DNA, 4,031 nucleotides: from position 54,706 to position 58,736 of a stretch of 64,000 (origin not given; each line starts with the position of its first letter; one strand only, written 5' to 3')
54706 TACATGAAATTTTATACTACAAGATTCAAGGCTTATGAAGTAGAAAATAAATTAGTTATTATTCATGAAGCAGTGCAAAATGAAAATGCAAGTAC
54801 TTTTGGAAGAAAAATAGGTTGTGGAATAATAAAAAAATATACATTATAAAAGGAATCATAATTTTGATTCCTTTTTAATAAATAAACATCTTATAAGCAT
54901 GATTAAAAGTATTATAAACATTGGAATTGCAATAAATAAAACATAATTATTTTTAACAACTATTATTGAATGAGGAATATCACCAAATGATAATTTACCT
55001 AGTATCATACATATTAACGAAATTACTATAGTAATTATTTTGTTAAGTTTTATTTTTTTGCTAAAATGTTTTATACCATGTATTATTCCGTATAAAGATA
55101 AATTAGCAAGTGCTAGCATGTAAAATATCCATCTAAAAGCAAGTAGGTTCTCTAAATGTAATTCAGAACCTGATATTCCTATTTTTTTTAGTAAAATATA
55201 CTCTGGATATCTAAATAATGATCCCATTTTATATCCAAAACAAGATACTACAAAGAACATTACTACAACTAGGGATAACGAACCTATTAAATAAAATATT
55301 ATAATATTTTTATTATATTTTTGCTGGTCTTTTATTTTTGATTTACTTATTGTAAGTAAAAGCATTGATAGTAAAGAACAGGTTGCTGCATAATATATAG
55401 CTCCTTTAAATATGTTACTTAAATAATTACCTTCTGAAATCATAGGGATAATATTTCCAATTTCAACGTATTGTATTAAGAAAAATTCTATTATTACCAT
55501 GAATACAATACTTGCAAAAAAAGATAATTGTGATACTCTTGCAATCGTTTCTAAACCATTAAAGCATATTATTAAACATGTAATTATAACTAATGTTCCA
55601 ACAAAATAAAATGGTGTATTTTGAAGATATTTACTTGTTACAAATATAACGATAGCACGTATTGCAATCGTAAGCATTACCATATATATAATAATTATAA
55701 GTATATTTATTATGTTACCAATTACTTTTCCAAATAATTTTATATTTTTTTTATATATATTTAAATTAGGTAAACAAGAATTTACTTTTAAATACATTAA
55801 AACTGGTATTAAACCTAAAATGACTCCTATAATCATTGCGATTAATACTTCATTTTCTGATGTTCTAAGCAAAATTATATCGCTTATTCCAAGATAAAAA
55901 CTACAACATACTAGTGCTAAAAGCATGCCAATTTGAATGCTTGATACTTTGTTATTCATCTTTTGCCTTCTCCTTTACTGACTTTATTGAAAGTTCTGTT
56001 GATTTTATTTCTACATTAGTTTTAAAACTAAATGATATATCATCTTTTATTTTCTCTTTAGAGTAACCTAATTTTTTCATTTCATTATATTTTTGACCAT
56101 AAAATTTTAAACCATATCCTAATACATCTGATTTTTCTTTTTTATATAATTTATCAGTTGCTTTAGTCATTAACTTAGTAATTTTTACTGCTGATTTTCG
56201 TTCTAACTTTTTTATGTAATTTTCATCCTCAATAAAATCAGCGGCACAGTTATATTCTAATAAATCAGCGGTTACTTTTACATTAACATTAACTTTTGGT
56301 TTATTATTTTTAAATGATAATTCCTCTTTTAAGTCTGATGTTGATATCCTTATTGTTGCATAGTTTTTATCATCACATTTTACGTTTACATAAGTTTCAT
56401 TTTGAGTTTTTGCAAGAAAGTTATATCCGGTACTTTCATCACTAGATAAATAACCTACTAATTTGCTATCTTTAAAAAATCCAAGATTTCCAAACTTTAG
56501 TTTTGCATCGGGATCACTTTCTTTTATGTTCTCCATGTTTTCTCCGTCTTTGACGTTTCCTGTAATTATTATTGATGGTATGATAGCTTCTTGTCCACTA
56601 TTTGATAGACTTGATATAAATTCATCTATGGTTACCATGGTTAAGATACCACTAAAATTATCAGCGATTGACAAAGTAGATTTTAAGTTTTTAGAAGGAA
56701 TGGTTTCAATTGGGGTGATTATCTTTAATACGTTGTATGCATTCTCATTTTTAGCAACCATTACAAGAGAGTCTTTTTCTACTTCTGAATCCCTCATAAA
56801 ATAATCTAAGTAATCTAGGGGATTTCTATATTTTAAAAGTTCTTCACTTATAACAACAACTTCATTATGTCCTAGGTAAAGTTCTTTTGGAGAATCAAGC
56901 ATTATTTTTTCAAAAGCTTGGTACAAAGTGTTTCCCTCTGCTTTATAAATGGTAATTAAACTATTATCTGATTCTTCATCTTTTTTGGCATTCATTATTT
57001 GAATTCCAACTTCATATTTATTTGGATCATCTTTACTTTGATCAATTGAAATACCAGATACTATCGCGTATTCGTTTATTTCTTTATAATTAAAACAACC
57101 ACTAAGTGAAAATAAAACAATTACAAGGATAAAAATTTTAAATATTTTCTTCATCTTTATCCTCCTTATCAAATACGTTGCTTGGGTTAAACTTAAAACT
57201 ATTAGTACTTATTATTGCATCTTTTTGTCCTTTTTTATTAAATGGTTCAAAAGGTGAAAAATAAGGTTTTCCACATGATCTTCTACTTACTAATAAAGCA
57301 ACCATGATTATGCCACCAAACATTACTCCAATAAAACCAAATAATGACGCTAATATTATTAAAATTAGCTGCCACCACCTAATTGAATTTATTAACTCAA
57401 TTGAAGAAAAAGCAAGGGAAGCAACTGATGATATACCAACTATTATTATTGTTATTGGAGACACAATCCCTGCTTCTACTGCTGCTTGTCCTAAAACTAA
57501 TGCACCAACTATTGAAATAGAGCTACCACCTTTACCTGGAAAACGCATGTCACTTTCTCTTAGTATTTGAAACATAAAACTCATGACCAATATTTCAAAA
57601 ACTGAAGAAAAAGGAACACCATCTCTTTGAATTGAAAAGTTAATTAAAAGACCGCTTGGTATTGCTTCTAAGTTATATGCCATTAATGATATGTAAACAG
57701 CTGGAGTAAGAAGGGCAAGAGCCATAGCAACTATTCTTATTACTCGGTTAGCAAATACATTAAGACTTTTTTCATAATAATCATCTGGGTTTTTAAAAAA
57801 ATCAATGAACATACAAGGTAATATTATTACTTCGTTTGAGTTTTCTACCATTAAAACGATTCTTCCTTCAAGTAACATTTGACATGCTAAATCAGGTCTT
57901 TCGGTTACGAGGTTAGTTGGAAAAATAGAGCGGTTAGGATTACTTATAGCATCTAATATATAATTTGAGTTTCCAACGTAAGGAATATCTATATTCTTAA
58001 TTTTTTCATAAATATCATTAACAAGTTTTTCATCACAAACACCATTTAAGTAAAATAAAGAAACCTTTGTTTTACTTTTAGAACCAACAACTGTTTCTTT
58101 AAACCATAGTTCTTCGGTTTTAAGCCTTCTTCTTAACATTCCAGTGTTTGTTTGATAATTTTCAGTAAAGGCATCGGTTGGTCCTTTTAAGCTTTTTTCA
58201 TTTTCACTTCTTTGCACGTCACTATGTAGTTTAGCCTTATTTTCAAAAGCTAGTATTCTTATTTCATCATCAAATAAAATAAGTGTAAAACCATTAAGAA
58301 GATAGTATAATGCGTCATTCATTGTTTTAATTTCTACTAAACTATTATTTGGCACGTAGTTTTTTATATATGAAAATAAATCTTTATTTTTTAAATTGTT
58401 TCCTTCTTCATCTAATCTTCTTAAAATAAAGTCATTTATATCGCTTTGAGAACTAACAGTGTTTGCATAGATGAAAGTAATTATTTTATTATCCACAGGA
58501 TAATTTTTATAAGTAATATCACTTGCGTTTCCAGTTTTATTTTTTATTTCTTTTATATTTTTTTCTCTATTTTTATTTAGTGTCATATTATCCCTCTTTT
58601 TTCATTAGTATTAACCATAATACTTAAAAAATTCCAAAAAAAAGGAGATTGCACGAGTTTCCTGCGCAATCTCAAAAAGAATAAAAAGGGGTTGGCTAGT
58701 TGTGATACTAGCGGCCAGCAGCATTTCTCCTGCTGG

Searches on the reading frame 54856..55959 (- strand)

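Call 32: search_protein_families(library=pfam, proteins=[window:54856-55959:-], max_evalue=0.001)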
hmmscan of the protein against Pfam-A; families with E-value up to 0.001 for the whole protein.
window:54856-55959:- (367 aa): 1 family
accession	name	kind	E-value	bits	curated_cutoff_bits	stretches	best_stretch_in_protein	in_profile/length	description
PF03845.19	Spore_permease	-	2.6e-21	76.3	23.4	1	18-319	11-314/321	Spore germination protein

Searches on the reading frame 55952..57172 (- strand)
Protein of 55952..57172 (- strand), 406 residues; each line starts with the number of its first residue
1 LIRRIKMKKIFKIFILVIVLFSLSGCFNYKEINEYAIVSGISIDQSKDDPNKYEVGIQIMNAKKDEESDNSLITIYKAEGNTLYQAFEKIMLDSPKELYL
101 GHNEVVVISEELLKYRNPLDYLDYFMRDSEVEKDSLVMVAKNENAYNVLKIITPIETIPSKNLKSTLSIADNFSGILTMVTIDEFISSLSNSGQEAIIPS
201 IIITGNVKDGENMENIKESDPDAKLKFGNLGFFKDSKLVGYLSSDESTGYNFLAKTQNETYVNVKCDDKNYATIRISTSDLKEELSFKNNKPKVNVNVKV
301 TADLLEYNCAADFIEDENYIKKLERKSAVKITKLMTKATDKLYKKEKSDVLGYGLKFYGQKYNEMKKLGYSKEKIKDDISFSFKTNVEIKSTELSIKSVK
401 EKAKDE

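Call 32: search_protein_families(library=pfam, proteins=[window:55952-57172:-], max_evalue=0.001)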
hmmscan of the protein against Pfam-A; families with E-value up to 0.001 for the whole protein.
window:55952-57172:- (406 aa): 2 families
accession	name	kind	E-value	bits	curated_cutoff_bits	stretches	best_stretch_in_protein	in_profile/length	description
PF25198.1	Spore_GerAC_N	-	4.3e-37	128.1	27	1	28-202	1-175/176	Spore germination protein N-terminal domain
PF05504.16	Spore_GerAC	-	3.2e-26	92.9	23.6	1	230-392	3-166/167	Spore germination B3/ GerAC like, C-terminal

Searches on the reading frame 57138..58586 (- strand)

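Call 32: search_protein_families(library=pfam, proteins=[window:57138-58586:-], max_evalue=0.001)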
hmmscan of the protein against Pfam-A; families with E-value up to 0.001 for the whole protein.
window:57138-58586:- (482 aa): 1 family
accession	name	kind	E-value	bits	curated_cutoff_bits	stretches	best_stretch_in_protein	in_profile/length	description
PF03323.18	GerA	-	4.5e-137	457.8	27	1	13-462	2-456/466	Bacillus/Clostridium GerA spore germination protein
